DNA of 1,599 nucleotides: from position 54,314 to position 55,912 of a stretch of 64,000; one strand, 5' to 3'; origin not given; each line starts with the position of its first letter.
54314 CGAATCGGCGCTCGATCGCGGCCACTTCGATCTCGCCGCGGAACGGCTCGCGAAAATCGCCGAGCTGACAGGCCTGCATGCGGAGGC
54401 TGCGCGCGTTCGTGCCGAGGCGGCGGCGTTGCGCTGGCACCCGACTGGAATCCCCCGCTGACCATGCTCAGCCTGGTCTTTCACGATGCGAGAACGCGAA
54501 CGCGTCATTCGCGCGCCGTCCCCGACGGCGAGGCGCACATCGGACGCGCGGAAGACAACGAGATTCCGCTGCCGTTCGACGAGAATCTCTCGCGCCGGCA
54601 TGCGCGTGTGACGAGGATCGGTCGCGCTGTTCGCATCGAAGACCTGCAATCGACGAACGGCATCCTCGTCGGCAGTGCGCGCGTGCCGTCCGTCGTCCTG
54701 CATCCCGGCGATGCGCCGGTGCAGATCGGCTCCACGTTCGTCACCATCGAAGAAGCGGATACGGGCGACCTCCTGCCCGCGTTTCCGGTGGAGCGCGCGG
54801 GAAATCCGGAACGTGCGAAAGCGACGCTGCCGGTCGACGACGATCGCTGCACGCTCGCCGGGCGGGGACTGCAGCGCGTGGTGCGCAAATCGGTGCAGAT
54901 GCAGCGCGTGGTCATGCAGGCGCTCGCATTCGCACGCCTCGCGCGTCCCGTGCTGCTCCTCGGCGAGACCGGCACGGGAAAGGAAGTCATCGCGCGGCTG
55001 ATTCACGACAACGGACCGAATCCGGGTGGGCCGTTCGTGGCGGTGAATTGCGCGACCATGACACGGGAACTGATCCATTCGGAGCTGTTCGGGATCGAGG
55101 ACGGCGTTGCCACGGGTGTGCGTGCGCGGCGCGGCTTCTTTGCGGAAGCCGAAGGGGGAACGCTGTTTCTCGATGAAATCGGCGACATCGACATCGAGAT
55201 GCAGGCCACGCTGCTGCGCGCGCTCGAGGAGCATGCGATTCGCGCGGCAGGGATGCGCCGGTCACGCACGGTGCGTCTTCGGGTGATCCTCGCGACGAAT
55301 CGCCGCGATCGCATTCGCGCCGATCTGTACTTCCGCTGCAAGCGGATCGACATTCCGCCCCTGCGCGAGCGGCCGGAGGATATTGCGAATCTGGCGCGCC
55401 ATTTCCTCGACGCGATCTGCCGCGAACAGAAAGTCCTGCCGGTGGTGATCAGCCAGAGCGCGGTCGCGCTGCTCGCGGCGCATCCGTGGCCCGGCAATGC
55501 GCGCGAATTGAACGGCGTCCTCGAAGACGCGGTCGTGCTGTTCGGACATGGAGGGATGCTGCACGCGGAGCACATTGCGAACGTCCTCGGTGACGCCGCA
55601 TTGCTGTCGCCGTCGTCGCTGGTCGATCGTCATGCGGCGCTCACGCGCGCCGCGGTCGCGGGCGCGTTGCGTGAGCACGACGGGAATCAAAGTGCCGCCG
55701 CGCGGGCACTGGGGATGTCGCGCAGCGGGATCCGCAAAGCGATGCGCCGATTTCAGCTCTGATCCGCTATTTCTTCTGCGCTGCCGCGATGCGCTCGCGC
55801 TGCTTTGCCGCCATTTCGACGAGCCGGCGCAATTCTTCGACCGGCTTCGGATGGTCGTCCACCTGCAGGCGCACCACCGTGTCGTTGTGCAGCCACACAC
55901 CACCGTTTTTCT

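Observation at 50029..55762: Compact sigma-54 promoter, secreted GH8-like protein, Hanks kinase and FHA-domain enhancer-binding protein unit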

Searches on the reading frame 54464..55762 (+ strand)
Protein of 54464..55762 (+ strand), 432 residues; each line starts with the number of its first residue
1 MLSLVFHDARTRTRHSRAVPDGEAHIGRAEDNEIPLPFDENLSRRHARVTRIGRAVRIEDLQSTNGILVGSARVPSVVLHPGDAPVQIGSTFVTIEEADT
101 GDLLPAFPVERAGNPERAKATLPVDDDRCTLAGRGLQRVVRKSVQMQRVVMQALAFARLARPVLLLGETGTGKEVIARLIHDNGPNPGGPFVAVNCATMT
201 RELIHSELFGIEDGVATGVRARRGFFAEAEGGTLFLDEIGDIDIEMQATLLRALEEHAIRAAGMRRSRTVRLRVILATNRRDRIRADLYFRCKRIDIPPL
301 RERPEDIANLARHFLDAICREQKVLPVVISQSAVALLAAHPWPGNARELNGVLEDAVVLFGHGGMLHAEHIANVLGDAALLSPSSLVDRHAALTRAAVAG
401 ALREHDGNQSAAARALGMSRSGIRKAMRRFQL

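Call 6: search_protein_families(library=pfam, proteins=[window:54464-55762:+], max_evalue=0.1)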
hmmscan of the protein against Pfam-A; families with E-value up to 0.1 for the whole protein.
window:54464-55762:+ (432 aa): 20 families
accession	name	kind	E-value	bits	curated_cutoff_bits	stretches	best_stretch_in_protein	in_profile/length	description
PF00158.32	Sigma54_activat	-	1.1e-45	155.8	20.2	1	140-297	2-167/168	Sigma-54 interaction domain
PF25601.1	AAA_lid_14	-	3.4e-18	65.7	27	1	301-375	1-74/87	AAA+ ATPase lid domain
PF00498.31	FHA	-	5.1e-13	49.7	20.7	1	26-88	3-66/67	FHA domain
PF14532.12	Sigma54_activ_2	-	1.1e-10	42.4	25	1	143-267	4-96/138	Sigma-54 interaction domain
PF02954.25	HTH_8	-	8.3e-09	35.5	22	1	401-430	13-42/42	Bacterial regulatory protein, Fis family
PF00004.35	AAA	-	2.3e-07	31.7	21.2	1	163-296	1-124/131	ATPase family associated with various cellular activities (AAA)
PF16697.10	Yop-YscD_cpl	-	2.4e-07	31.3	33.2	1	19-97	14-92/94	Inner membrane component of T3SS, cytoplasmic domain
PF07728.20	AAA_5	-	3.4e-07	30.8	22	1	162-288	1-131/139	AAA domain (dynein-related subfamily)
PF01078.27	Mg_chelatase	-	0.00013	21.9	20.3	1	217-277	93-155/207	Magnesium chelatase, subunit ChlI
PF06068.19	TIP49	-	0.0049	16.5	23.8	0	227-257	271-301/347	TIP49 P-loop domain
PF13551.12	HTH_29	-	0.0063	17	28.1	1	398-431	5-37/64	Winged helix-turn helix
PF13245.12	AAA_19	-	0.014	16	25.1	0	227-258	87-118/134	AAA domain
PF07724.20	AAA_2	-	0.025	15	27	1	163-279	6-124/166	AAA domain (Cdc48 subfamily)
PF00493.29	MCM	-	0.031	13.8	23.3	1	162-280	59-173/224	MCM P-loop domain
PF13518.12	HTH_28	-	0.034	14.7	25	1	395-431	2-37/52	Helix-turn-helix domain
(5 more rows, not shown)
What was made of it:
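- On Bacterial enhancer-binding protein (NtrC-family AAA+): PF00158 E 1e-45, AAA_lid_14 E 3e-18, HTH_8 E 8e-9 (call 6).
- On FHA domain (phospho-threonine reader): PF00498 E 5e-13 at residues 26-88 (call 6).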

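Call 7: search_protein_families(library=ncbifam, proteins=[window:54464-55762:+], max_evalue=0.1)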
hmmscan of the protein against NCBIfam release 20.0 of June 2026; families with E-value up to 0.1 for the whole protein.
window:54464-55762:+ (432 aa): 41 families (the best 25 are shown)
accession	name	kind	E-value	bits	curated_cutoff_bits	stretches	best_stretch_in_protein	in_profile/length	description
TIGR01817.1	nifA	equivalog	1.9e-65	221.7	528.85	1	137-371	196-438/534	nif-specific transcriptional activator NifA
NF041552.1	TF_PrdR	equivalog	2.3e-63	214.4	795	1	135-426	265-572/577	sigma-54 dependent transcriptional regulator PrdR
NF038308.1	RNA_repair_RtcR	equivalog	1.2e-61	209.2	650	1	139-424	182-505/530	RNA repair transcriptional activator RtcR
NF003451.0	PRK05022.1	equivalog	7.9e-61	206.3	476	1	137-432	190-510/512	nitric oxide reductase transcriptional regulator NorR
TIGR02915.1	PEP_resp_reg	equivalog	2.4e-59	201.4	502.6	1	135-432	137-444/445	PEP-CTERM-box response regulator transcription factor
TIGR01818.1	ntrC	equivalog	6e-58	196.7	558.6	1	137-360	134-367/463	nitrogen regulation protein NR(I)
TIGR02329.1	propionate_PrpR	equivalog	1.4e-57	195.5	499.2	1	130-427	204-524/526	propionate catabolism operon regulatory protein PrpR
NF050807.1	TransRegFlbDCaul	equivalog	1.5e-57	195.5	750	1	138-380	119-370/454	sigma-54-dependent transcriptional regulator FlbD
NF008469.0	PRK11361.1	equivalog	8.9e-57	192.8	714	1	137-422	143-446/461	acetoacetate metabolism transcriptional regulator AtoC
NF011953.0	PRK15424.1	equivalog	2.7e-55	188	703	1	135-428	217-532/538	propionate catabolism operon regulatory protein PrpR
TIGR02974.1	phageshock_pspF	equivalog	2.5e-53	181.5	443.55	1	142-360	4-233/336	phage shock protein operon transcriptional activator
NF011695.0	PRK15115.1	equivalog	1.2e-51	175.9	763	1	137-432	135-438/445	two-component system response regulator GlrR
NF007689.0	PRK10365.1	equivalog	3e-51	174.6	760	1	138-423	140-435/441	sigma-54-dependent response regulator transcription factor ZraR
NF049963.1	RespRegFlgRCampy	domain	1.9e-50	172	750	1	140-432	137-429/429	fla regulon two-component system response regulator FlgR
NF041906.1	V4R_TF_MobR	exception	4.4e-49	167.4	999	1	142-424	237-538/544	phenol degradation transcriptional regulator MobR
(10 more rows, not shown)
